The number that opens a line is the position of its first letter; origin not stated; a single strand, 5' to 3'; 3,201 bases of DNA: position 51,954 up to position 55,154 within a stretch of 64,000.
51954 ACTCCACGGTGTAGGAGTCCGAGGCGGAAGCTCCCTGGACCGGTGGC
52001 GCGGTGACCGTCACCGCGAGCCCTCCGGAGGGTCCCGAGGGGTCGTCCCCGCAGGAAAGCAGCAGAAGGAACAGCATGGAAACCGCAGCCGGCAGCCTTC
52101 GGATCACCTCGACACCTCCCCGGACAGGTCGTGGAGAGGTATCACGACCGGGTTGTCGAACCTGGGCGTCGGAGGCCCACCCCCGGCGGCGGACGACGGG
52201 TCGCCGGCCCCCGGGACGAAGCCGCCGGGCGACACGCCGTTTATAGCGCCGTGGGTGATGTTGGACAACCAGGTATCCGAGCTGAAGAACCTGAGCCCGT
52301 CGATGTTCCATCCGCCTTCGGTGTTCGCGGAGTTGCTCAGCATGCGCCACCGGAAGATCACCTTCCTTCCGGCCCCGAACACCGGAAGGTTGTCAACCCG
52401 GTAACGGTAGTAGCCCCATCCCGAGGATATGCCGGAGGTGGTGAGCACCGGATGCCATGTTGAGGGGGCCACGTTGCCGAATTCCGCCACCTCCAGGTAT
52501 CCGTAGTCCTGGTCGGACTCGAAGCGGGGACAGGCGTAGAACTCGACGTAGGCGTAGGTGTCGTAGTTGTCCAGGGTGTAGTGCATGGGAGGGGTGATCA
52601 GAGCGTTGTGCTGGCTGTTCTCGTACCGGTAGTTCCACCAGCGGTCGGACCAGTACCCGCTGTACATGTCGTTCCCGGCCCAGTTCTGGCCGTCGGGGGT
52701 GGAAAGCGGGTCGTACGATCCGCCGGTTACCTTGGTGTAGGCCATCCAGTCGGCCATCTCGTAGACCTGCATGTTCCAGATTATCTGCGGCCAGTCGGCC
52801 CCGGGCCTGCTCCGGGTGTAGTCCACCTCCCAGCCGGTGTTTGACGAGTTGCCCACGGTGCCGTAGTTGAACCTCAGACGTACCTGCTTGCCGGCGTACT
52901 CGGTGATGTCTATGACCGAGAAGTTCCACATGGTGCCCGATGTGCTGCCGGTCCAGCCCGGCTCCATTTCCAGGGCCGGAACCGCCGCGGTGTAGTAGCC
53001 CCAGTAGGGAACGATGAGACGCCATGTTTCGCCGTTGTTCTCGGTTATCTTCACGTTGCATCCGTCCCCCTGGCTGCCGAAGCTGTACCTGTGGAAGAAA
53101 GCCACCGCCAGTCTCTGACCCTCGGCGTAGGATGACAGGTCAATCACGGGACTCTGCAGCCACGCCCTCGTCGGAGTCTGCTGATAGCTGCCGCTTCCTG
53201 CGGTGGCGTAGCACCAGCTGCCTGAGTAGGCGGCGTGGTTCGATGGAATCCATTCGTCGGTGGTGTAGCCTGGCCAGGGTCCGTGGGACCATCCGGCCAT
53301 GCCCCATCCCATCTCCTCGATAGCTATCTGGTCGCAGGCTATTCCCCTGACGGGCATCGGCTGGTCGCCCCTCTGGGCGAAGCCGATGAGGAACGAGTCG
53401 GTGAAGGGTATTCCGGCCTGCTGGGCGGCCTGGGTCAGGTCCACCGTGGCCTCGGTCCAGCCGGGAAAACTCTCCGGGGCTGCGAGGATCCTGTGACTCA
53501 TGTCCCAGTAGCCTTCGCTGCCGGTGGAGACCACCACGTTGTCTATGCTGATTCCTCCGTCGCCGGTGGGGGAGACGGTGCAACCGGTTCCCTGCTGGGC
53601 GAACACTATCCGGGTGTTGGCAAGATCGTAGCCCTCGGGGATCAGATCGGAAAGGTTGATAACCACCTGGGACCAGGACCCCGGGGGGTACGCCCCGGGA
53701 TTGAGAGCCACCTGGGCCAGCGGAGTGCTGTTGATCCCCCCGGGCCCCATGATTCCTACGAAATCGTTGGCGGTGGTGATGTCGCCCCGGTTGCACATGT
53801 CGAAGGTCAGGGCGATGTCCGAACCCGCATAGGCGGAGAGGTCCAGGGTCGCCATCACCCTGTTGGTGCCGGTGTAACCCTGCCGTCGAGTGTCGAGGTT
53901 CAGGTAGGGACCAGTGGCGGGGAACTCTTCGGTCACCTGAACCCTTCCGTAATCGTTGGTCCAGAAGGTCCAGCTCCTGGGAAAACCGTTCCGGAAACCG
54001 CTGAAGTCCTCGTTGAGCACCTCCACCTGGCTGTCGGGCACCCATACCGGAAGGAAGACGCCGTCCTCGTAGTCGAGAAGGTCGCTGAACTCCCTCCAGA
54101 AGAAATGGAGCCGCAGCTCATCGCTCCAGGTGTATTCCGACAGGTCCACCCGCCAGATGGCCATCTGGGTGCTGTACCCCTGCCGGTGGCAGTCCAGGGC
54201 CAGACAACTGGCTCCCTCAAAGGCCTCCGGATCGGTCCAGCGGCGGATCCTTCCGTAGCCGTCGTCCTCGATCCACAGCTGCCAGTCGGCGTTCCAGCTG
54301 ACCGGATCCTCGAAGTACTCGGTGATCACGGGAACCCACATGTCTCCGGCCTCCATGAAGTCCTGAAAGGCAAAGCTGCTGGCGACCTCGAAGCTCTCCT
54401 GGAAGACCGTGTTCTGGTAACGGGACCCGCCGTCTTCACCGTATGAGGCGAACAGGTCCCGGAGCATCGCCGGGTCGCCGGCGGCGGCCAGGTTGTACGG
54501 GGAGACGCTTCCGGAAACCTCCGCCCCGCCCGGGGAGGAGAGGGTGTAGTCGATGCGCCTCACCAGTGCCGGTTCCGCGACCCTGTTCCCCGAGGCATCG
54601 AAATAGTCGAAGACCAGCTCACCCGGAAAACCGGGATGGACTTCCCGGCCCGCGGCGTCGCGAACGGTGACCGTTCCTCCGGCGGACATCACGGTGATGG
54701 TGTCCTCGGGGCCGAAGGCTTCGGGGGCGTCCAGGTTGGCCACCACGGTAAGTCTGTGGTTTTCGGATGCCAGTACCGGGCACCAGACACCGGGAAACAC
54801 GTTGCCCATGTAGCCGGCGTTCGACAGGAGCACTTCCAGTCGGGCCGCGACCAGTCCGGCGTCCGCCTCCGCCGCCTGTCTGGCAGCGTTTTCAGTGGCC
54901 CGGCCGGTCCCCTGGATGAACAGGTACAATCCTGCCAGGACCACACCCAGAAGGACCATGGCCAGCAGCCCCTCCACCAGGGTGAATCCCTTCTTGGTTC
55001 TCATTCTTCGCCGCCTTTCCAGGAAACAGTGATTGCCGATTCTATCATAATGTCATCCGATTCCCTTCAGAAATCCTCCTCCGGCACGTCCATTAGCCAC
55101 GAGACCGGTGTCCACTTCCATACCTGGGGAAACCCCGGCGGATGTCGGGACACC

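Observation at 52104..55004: Second giant (966 aa) prepilin-signal protein, paralogous in concept to the 1314-aa gene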

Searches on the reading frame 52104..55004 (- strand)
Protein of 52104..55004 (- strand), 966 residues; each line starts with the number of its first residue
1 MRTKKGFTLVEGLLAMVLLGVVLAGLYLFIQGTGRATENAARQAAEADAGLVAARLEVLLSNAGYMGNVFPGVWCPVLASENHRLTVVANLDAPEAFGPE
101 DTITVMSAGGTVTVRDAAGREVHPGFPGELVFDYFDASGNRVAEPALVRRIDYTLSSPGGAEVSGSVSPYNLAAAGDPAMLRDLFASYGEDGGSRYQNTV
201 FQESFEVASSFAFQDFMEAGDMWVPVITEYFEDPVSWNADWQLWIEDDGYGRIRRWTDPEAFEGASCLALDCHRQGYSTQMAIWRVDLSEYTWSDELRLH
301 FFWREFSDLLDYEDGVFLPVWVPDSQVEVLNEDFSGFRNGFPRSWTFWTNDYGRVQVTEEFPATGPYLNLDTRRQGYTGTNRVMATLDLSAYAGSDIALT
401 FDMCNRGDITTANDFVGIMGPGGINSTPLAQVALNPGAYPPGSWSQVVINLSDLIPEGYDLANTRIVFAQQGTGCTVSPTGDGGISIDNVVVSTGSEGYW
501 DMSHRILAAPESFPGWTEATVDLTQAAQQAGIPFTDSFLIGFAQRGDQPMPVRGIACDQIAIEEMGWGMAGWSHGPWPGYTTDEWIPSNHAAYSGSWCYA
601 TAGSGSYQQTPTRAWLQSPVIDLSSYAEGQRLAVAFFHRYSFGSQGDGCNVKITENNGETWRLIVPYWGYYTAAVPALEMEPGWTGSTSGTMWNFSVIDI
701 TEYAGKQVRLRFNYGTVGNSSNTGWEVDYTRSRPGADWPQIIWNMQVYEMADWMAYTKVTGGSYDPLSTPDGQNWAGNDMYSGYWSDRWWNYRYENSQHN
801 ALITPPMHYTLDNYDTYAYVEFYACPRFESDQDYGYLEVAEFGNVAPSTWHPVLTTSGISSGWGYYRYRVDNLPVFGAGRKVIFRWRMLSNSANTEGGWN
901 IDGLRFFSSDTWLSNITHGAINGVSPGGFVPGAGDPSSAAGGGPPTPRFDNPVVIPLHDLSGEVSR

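Call 10: search_protein_families(library=pfam, proteins=[window:52104-55004:-], max_evalue=0.1)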
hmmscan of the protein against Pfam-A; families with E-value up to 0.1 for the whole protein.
window:52104-55004:- (966 aa): 2 families
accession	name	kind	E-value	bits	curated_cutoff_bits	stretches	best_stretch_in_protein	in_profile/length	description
PF07963.17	N_methyl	-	7.9e-07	28.8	21.2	1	1-27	1-27/27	Prokaryotic N-terminal methylation motif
PF20773.4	InhA-like_MAM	-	1.3e-05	25.2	26.9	1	690-728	120-158/191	Immune inhibitor A-like, MAM domain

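Call 11: search_protein_families(library=ncbifam, proteins=[window:52104-55004:-], max_evalue=0.1)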
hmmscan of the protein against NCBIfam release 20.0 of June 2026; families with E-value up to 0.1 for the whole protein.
window:52104-55004:- (966 aa): 5 families
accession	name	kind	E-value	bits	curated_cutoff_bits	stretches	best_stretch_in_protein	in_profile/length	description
NF038112.1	myxo_dep_M36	subfamily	2.6e-09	34.8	1500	1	605-729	1025-1163/1604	myxosortase-dependent M36 family metallopeptidase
NF038111.1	rhom_dep_M36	equivalog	2.4e-05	22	1700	1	631-728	1053-1159/1315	rhombosortase-dependent M36 family metallopeptidase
TIGR02532.1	IV_pilin_GFxxxE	domain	0.00092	19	16.3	1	4-26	1-23/24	prepilin-type N-terminal cleavage/methylation domain-containing protein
NF038128.1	choice_anch_J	domain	0.00093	19.4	30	2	581-728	25-158/162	choice-of-anchor J domain-containing protein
TIGR01708.2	typeII_sec_gspH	equivalog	0.0055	16.7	80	1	5-47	2-47/169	type II secretion system minor pseudopilin GspH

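Call 16: find_homologous_proteins(query=window:52104-55004:-)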
Query window:52104-55004:- (966 aa): 23 proteins with E <= 0.001 among 8000 candidates.
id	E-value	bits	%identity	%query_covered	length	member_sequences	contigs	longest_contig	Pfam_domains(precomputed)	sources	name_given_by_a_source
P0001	0.0e+0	2141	93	100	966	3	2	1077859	PF07963.18,PF20773.6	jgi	jgi:prepilin-type N-terminal cleavage/methylation domain-containing protein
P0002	0.0e+0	1463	65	99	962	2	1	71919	PF07963.18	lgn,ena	-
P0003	0.0e+0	1461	65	100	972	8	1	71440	PF07963.18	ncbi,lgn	-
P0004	0.0e+0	1460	65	100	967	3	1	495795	PF07963.18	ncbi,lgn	-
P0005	0.0e+0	1436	64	99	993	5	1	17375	PF07963.18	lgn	-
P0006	0.0e+0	1419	64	100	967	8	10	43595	PF07963.18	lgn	-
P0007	0.0e+0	1417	63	100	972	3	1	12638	PF07963.18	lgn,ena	-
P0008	0.0e+0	1412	64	100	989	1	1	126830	PF07963.18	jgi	jgi:prepilin-type N-terminal cleavage/methylation domain-containing protein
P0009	0.0e+0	1405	63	99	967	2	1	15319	PF07963.18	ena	-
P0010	0.0e+0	1383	64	100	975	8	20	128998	PF07963.18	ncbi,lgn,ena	-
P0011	0.0e+0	1343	61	100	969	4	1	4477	PF07963.18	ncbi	-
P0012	0.0e+0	1303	67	85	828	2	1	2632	-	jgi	jgi:hypothetical protein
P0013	0.0e+0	1299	59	100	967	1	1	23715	PF07963.18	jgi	jgi:prepilin-type N-terminal cleavage/methylation domain-containing protein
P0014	0.0e+0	1206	64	83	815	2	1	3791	PF07963.18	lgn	-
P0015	1.4e-283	962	50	95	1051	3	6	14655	PF07963.18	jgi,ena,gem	-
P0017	1.2e-263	896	47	99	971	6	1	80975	-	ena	-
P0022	5.2e-243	828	46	95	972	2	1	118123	-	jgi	-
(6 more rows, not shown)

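Call 17: find_related_loci(query=window:52104-55004:-, collection=genome_contigs, flank=10000)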
Query window:52104-55004:- (966 aa) in genome_contigs; peptide patterns used: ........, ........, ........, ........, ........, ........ (x = any residue, [..] = any of these).
23 stretches matched a pattern; 1 encode a relative of the query (tblastn E <= 1e-3); 1 distinct loci.
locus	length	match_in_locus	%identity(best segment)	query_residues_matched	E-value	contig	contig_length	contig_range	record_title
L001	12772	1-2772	65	33-958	0e+0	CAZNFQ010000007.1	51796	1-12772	MAG TPA_asm: uncultured bacterium isolate binchicken_co42_201 genome assembly, contig: NODE_471_length_51796_cov_8.38640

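Call 18: find_encoding_contigs(protein=P0004, flank=10000, max_places=3)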
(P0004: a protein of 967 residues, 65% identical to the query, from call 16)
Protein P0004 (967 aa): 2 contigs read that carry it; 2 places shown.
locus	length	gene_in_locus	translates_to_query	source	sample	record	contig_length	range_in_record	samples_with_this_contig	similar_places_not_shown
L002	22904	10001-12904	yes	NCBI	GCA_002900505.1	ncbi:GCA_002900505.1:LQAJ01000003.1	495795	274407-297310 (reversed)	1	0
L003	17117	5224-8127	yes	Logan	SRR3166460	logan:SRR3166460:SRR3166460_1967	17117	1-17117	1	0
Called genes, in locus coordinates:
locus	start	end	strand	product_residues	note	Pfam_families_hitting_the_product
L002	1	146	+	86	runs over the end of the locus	-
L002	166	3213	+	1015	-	PF13191:AAA_16, PF13401:AAA_22 (weak), PF13374:TPR_10 (faint), PF17874:TPR_MalT (faint), PF13432:TPR_16 (faint), PF13424:TPR_12, PF14938:SNAP, PF13424:TPR_12, +3 more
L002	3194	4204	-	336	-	PF13191:AAA_16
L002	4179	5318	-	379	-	PF13676:TIR_2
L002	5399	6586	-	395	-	PF07690:MFS_1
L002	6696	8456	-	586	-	PF01839:FG-GAP (faint), PF13517:FG-GAP_3, PF18962:Por_Secre_tail (weak)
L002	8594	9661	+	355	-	PF00756:Esterase (weak), PF02230:Abhydrolase_2, PF01738:DLH (weak), PF12146:Hydrolase_4 (faint)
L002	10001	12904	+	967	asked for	PF07963:N_methyl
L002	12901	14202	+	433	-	PF10342:Kre9_KNH (faint)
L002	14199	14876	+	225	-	PF10342:Kre9_KNH (faint)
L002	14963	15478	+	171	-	-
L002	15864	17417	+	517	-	PF00583:Acetyltransf_1, PF13673:Acetyltransf_10, PF13508:Acetyltransf_7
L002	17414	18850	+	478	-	-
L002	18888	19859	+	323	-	PF01794:Ferric_reduct, PF00970:FAD_binding_6 (weak), PF08022:FAD_binding_8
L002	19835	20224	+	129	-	PF00175:NAD_binding_1, PF08030:NAD_binding_6 (faint)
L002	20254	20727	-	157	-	PF07070:Spo0M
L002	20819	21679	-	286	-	-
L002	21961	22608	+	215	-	-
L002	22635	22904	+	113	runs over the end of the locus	-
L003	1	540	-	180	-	?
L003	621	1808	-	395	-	PF07690:MFS_1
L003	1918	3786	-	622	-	PF01839:FG-GAP (faint), PF13517:FG-GAP_3, PF18962:Por_Secre_tail (weak)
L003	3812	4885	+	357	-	PF00756:Esterase (weak), PF02230:Abhydrolase_2, PF01738:DLH (weak), PF12146:Hydrolase_4 (faint)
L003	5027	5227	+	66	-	-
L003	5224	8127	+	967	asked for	PF07963:N_methyl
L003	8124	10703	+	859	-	PF10342:Kre9_KNH (faint)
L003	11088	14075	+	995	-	PF00583:Acetyltransf_1, PF13673:Acetyltransf_10, PF13508:Acetyltransf_7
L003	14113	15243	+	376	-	PF01794:Ferric_reduct, PF00970:FAD_binding_6 (weak), PF08022:FAD_binding_8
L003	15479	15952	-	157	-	PF07070:Spo0M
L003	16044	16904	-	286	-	-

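Call 19: find_encoding_contigs(protein=P0017, flank=10000, max_places=3)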
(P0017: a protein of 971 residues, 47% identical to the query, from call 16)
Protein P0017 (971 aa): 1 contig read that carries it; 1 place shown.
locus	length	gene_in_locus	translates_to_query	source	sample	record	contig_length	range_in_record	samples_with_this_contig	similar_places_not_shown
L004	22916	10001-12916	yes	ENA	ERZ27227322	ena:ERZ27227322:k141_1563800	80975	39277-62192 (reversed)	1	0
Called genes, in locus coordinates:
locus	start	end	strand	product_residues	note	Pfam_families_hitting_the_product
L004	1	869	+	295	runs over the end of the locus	PF02481:DNA_processg_A, PF18306:LDcluster4 (faint), PF17782:WHD_DprA (weak)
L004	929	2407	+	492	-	-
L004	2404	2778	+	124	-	PF07963:N_methyl (weak)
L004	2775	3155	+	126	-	PF07963:N_methyl (weak)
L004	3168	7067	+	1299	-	PF07963:N_methyl (weak), PF20773:InhA-like_MAM (weak)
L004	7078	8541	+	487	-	-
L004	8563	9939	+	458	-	-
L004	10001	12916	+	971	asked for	-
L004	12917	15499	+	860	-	PF10342:Kre9_KNH (faint)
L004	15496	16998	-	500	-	PF13487:HD_5 (weak)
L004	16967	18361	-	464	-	PF13487:HD_5, PF01966:HD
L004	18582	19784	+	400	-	PF02310:B12-binding, PF04055:Radical_SAM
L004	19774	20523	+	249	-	PF08501:Shikimate_dh_N, PF18317:SDH_C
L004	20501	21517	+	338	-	PF04055:Radical_SAM, PF06968:BATS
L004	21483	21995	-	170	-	PF01202:SKI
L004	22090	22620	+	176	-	PF00216:Bac_DNA_binding, PF18291:HU-HIG (weak), PF16561:AMPK1_CBM (faint)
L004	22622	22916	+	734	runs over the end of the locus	PF17854:FtsK_alpha, PF01580:FtsK_SpoIIIE, PF09397:FtsK_gamma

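Call 21: find_encoding_contigs(protein=P0001, flank=10000, max_places=2)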
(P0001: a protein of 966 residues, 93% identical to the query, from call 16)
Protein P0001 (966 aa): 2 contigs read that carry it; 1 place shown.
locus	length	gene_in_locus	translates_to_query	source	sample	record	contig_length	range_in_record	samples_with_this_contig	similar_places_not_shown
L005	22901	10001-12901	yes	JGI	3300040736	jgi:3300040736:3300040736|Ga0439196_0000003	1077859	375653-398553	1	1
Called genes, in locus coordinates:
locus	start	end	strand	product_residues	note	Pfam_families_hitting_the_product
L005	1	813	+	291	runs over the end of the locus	PF02481:DNA_processg_A, PF17782:WHD_DprA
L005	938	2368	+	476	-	-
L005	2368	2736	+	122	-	-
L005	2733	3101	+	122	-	-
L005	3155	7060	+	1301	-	PF20773:InhA-like_MAM (weak)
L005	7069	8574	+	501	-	-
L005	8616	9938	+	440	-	-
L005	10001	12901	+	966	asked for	PF07963:N_methyl (weak), PF20773:InhA-like_MAM (faint)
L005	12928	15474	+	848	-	PF10342:Kre9_KNH (faint)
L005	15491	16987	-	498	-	PF13487:HD_5 (faint)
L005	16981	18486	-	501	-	PF13487:HD_5, PF01966:HD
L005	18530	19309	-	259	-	-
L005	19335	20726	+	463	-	PF02310:B12-binding, PF04055:Radical_SAM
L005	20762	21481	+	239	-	PF08501:Shikimate_dh_N, PF18317:SDH_C (weak)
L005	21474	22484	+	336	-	PF04055:Radical_SAM, PF06968:BATS (weak)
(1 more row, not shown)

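Call 26: search_solved_structures(query=A1, max_evalue=1)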
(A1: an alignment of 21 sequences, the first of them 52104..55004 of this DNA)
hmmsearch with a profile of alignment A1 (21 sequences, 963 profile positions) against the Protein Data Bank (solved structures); distinct sequences matched with E-value up to 1: 9.
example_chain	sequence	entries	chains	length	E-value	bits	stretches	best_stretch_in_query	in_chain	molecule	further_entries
9egp_A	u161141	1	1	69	1.6e-05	26.1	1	2-54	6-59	Geopilin domain 1 protein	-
7tgg_A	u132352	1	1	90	0.001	20.1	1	2-47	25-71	Geopilin domain 1 protein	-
9lab_B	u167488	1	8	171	0.0024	18.9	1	1-38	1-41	MSHA major pilin subunit MshA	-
9laa_A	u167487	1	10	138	0.011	16.7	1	2-27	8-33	Type IV pilin protein PilA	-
2m7g_A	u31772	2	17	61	0.19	12.6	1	7-50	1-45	Geopilin domain 1 protein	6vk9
6xxe_A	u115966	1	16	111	0.28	12.1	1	7-50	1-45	Uncharacterized protein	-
8qqj_J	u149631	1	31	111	0.3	12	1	7-50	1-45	Type IV narrow pilus major component PilA5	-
8tj2_C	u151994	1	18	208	0.33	11.8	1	7-44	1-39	Type IV major pilin protein PilA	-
5wda_A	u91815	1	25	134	0.57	11.1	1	7-40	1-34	General secretion pathway protein G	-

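Call 32: find_encoding_contigs(protein=P0002, flank=10000, max_places=1)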
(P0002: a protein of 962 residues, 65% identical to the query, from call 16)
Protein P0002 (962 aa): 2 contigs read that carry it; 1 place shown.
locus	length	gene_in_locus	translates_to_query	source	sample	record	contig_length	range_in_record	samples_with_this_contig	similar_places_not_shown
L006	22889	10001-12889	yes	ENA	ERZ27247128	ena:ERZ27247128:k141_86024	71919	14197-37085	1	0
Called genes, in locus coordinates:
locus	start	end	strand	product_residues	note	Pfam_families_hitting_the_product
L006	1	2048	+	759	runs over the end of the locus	PF08126:Propeptide_C25 (weak), PF01364:Peptidase_C25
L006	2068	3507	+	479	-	PF13088:BNR_2 (faint), PF02012:BNR (faint)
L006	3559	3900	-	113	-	PF13518:HTH_28 (weak)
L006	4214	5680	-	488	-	-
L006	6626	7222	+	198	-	PF13338:AbiEi_4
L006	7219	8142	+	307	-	PF08843:AbiEii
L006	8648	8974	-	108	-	-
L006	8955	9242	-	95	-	PF04365:BrnT_toxin (weak)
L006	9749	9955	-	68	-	-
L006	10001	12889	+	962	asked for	PF07963:N_methyl (faint)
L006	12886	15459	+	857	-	PF10342:Kre9_KNH (faint)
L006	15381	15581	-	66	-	-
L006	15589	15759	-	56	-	-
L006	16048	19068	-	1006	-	PF00873:ACR_tran, PF03176:MMPL (weak), PF02355:SecD_SecF_C (weak)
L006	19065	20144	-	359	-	PF00364:Biotin_lipoyl (faint), PF25917:BSH_RND (weak), PF25919:BSH_CusB (weak), PF25954:Beta-barrel_RND_2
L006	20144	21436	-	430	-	PF02321:OEP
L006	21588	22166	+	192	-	PF00440:TetR_N (weak)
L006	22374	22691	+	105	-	-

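Call 33: find_encoding_contigs(protein=P0008, flank=10000, max_places=1)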
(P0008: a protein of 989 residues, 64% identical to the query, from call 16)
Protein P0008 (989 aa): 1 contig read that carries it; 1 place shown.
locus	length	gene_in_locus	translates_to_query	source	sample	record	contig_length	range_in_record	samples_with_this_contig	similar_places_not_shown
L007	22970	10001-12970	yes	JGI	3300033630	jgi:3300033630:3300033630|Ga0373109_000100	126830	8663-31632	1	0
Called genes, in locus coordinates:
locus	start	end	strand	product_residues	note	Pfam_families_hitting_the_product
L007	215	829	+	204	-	PF02481:DNA_processg_A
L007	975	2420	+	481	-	-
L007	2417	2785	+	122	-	-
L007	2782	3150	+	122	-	-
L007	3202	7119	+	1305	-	PF20773:InhA-like_MAM (weak)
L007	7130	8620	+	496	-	-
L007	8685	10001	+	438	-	-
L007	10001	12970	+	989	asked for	PF07963:N_methyl (weak)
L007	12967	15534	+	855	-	PF10342:Kre9_KNH (faint)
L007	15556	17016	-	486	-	PF13487:HD_5 (weak)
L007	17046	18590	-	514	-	PF13487:HD_5, PF01966:HD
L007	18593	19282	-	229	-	PF00188:CAP (weak)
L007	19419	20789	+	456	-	PF02310:B12-binding, PF04055:Radical_SAM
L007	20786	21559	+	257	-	PF08501:Shikimate_dh_N, PF18317:SDH_C (weak)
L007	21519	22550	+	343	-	PF04055:Radical_SAM, PF06968:BATS (weak)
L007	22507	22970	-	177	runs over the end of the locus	PF01202:SKI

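Call 34: find_encoding_contigs(protein=P0010, flank=10000, max_places=1)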
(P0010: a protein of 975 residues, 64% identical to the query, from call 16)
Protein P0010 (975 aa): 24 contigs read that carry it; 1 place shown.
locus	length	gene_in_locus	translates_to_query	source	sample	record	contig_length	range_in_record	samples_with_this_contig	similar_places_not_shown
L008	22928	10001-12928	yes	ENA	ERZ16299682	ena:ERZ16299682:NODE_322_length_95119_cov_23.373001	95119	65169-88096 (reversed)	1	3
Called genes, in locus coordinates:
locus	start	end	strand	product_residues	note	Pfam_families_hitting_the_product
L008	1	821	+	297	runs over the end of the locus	PF02481:DNA_processg_A, PF18306:LDcluster4 (weak), PF17782:WHD_DprA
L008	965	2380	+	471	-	-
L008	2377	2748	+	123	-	-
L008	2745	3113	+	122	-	PF07963:N_methyl (weak)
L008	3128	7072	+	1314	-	PF20773:InhA-like_MAM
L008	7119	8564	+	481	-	-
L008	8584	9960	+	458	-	-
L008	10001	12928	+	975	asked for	PF07963:N_methyl (weak)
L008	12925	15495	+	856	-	PF13750:Big_3_3 (faint), PF10342:Kre9_KNH (faint)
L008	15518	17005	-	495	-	PF13487:HD_5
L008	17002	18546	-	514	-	PF13487:HD_5, PF01966:HD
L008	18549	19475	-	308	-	-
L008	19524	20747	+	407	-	PF02310:B12-binding, PF04055:Radical_SAM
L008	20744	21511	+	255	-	PF08501:Shikimate_dh_N, PF18317:SDH_C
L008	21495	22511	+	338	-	PF04055:Radical_SAM, PF06968:BATS (weak)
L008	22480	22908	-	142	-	PF01202:SKI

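Call 35: find_encoding_contigs(protein=P0022, flank=10000, max_places=1)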
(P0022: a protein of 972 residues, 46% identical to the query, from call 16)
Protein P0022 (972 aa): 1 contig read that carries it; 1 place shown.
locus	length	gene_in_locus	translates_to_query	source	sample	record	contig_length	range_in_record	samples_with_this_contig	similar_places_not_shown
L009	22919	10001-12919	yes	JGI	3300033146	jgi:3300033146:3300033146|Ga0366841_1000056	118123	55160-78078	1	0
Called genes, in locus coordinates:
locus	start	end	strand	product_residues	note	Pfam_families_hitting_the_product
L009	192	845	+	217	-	PF02481:DNA_processg_A, PF17782:WHD_DprA (weak)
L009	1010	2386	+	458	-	-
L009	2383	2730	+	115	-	PF07963:N_methyl (weak)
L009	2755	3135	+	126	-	PF07963:N_methyl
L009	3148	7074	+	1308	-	-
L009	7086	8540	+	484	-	-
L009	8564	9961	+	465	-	-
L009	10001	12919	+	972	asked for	-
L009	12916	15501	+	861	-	-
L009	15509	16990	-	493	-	PF13487:HD_5 (weak)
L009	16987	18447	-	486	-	PF13487:HD_5, PF01966:HD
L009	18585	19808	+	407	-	PF02310:B12-binding, PF04055:Radical_SAM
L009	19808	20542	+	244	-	PF08501:Shikimate_dh_N, PF18317:SDH_C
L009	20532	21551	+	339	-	PF04055:Radical_SAM, PF06968:BATS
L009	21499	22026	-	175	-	PF01202:SKI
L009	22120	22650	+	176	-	PF00216:Bac_DNA_binding, PF18291:HU-HIG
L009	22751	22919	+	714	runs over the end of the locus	PF17854:FtsK_alpha, PF01580:FtsK_SpoIIIE, PF09397:FtsK_gamma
